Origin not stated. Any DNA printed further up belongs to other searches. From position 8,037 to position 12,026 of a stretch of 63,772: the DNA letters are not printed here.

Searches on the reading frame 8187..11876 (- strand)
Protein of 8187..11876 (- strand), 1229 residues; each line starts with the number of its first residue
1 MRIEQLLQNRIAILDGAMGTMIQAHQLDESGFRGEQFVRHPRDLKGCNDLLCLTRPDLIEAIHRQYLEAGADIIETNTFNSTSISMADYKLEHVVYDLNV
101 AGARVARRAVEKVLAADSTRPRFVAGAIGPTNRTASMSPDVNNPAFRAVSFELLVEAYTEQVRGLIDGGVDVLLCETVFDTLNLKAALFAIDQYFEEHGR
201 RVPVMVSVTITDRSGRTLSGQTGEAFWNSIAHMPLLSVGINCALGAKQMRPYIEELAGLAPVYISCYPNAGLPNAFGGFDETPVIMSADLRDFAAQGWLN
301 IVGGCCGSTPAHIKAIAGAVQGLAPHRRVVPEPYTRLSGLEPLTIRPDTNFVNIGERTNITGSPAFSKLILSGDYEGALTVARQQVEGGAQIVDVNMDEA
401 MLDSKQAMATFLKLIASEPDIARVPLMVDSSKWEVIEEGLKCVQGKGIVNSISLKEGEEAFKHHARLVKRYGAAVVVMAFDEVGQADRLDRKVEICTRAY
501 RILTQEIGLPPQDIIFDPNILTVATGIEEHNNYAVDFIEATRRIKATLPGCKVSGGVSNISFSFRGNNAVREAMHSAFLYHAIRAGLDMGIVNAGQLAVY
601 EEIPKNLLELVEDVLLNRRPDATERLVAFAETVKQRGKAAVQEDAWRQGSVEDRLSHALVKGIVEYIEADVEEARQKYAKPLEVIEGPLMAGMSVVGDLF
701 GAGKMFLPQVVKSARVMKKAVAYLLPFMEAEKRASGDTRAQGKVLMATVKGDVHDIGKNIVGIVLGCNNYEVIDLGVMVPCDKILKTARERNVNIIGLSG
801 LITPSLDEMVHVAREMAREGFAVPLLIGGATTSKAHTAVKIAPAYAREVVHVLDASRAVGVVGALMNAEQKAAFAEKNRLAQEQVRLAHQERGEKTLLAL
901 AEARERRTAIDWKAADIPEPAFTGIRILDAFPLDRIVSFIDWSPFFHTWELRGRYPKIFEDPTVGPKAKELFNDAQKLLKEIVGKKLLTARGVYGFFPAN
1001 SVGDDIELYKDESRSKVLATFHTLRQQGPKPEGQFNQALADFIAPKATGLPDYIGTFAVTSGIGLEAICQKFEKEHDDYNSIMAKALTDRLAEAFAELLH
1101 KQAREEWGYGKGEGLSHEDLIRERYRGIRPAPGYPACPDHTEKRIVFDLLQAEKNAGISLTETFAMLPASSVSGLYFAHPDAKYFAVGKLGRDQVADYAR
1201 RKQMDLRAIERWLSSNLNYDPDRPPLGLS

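Call 59: search_protein_families(library=pfam, proteins=[window:8187-11876:-], max_evalue=0.0001)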
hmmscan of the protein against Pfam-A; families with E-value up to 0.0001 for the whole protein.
window:8187-11876:- (1229 aa): 5 families
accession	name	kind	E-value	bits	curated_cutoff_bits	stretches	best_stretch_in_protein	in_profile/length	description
PF02965.22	Met_synt_B12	-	1.1e-125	419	25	1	933-1203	2-273/273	Vitamin B12 dependent methionine synthase, activation domain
PF02574.22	S-methyl_trans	-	2.1e-97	326.8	22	1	13-320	2-283/283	Homocysteine S-methyltransferase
PF00809.28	Pterin_bind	-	6.3e-66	222.9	25.5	1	355-593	1-244/244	Pterin binding enzyme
PF02607.22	B12-binding_2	-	1.4e-25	89.7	23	1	651-724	1-73/74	B12 binding domain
PF02310.24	B12-binding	-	1.5e-19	70.5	32.1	1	742-836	1-95/121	B12 binding domain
